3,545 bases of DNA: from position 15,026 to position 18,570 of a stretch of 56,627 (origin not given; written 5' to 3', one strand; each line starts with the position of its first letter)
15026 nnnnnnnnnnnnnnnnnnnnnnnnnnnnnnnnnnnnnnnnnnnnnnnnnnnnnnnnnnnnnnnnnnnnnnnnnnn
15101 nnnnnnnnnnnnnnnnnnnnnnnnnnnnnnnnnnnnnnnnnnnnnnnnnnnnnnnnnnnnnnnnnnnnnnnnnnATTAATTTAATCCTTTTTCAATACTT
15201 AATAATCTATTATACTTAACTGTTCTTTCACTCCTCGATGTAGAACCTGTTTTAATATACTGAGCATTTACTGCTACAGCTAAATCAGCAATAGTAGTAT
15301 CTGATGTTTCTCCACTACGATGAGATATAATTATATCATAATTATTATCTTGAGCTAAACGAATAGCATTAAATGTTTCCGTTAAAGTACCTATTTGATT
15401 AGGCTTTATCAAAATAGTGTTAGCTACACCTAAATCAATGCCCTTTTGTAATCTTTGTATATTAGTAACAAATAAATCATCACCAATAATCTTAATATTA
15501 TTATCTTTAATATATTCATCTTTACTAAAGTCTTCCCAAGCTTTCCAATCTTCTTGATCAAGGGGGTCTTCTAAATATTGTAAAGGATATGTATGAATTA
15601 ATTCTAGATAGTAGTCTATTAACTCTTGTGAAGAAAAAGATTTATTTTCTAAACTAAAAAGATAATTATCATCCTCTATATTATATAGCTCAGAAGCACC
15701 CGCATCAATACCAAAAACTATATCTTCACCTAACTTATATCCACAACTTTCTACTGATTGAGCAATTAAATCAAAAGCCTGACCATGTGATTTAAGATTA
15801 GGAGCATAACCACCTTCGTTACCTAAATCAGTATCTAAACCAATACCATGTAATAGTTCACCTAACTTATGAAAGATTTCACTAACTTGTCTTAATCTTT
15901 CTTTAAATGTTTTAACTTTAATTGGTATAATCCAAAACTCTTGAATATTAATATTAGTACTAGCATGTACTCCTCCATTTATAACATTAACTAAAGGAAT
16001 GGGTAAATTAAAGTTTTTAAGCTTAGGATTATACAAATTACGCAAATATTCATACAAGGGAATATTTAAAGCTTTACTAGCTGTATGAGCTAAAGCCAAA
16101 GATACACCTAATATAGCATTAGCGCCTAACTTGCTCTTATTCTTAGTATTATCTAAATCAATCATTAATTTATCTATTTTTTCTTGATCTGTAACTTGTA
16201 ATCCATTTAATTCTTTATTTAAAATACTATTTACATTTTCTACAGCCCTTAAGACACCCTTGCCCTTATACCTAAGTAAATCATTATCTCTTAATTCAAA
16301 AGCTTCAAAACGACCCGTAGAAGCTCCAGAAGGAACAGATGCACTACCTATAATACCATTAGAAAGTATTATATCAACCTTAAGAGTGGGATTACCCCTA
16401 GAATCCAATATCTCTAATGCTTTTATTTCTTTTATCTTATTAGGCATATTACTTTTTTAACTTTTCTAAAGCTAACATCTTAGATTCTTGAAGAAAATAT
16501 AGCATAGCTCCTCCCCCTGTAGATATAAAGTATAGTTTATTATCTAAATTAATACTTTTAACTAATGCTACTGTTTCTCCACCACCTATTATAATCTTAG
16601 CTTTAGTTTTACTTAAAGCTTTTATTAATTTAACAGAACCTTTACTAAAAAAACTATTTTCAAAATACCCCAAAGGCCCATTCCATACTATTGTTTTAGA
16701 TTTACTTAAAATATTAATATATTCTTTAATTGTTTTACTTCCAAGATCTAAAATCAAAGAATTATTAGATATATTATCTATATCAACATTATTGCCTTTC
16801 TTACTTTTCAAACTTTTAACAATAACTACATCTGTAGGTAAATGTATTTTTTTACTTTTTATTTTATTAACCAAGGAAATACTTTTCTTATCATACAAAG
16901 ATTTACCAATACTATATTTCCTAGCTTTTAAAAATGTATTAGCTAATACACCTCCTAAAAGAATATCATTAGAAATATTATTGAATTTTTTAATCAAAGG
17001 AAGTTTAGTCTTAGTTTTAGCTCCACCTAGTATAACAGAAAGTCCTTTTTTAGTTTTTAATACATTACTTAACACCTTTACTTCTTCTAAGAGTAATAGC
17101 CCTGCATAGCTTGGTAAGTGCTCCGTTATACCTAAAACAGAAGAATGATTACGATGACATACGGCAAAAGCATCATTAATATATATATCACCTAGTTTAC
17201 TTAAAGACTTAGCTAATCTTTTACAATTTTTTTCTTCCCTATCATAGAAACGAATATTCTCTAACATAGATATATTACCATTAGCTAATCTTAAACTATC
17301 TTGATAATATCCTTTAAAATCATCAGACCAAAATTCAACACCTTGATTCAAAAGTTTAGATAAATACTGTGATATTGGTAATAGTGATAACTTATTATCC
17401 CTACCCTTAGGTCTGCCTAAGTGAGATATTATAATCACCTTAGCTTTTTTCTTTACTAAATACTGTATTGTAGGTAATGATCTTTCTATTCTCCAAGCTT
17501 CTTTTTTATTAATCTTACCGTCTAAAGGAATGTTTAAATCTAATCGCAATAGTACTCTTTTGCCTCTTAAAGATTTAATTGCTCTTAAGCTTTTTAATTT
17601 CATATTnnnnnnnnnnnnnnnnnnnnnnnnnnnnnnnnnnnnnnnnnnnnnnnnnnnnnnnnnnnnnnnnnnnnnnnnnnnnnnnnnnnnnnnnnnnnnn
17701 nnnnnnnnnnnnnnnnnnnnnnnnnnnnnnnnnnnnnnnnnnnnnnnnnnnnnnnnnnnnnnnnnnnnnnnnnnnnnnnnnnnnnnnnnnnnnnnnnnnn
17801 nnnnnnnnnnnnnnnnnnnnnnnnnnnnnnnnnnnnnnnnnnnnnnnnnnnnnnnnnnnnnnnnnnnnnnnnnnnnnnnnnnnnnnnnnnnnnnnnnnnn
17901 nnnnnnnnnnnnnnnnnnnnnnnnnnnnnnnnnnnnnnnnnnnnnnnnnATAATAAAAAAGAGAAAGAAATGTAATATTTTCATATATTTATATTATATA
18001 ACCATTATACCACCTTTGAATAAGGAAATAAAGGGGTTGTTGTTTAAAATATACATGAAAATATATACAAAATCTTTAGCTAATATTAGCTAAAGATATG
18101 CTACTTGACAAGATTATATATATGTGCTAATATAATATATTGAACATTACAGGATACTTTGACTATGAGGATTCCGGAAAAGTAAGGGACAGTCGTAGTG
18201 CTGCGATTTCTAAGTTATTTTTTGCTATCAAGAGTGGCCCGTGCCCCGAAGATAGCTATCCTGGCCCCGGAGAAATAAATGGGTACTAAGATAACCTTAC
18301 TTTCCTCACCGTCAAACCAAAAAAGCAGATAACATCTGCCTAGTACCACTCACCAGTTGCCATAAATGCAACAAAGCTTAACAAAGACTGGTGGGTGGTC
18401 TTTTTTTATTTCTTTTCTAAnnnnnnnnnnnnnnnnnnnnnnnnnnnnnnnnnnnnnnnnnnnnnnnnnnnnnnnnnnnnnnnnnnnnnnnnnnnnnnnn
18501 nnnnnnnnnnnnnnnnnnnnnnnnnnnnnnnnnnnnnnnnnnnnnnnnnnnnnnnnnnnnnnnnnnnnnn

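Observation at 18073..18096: Perfect 20-bp palindrome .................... occurs three times, each in a 5' regulatory gap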

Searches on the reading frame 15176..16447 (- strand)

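Call 12: search_protein_families(library=ncbifam, proteins=[window:15176-16447:-], max_evalue=0.00001)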
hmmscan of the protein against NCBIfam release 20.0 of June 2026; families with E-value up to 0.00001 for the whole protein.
window:15176-16447:- (423 aa): 3 families
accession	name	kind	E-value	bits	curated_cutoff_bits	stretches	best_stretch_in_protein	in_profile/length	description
TIGR01060.2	eno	equivalog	4.1e-173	575.9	300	1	5-422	1-410/425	phosphopyruvate hydratase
NF006223.0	PRK08350.1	equivalog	2.8e-20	72.9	624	1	43-156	30-135/341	hypothetical protein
TIGR01928.1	menC_lowGC_arch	equivalog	1e-08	34.6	200.65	1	268-406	182-311/325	o-succinylbenzoate synthase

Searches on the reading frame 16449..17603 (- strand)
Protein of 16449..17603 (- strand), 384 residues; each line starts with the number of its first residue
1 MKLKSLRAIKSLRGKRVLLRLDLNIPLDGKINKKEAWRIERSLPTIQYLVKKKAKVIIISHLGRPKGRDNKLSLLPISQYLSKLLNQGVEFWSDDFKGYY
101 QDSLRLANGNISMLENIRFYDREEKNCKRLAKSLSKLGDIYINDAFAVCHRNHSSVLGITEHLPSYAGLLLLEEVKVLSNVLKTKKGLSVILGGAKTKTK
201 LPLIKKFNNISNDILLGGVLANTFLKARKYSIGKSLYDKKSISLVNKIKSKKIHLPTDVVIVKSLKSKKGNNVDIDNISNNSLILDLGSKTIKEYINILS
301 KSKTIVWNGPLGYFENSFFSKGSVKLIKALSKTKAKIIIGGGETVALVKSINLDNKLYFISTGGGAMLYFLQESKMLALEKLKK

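Call 12: search_protein_families(library=ncbifam, proteins=[window:16449-17603:-], max_evalue=0.00001)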
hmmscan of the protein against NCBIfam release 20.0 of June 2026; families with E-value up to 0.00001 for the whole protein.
window:16449-17603:- (384 aa): 1 family
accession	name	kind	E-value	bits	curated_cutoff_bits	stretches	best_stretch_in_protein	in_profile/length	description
NF010569.0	PRK13962.1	equivalog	3.4e-105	352.6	883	1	1-378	1-387/645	bifunctional phosphoglycerate kinase/triosephosphate isomerase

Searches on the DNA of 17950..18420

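Call 13: search_rna_families(source=window, start=17950, end=18420, threshold=evalue, max_evalue=1, show_alignments=2)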
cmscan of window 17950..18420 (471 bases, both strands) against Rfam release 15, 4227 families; matches with E-value up to 1: 3.
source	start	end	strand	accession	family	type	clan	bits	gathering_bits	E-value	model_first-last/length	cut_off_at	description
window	18071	18098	-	RF03938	mir-4662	Gene; miRNA;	-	20.4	97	0.19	1-67/67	no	mir-4662 microRNA precursor family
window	18071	18098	+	RF03938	mir-4662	Gene; miRNA;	-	19.2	97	0.42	1-67/67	no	mir-4662 microRNA precursor family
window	18282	18347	+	RF00581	SNORD12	Gene; snRNA; snoRNA; CD-box;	CL00044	18.3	43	0.62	1-90/90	no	Small nucleolar SNORD12/SNORD106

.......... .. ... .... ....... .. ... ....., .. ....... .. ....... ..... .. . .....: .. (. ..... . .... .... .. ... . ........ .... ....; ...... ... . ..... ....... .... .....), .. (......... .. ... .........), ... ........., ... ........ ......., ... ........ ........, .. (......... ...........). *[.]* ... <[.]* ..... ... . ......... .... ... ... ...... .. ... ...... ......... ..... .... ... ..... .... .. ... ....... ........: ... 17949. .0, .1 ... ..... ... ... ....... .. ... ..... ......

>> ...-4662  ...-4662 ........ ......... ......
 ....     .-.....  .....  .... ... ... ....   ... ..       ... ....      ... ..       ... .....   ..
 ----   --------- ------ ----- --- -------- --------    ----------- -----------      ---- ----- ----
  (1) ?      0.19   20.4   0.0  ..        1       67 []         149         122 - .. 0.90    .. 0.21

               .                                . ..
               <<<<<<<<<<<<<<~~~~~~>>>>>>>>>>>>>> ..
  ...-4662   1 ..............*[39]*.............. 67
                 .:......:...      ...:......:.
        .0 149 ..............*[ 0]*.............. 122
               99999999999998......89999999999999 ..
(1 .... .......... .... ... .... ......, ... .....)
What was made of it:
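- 18140..18315 (+): Unclassified structured RNA (a long irregular hairpin) transcribed from that promoter. No Rfam family at E<=1 (call 13).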
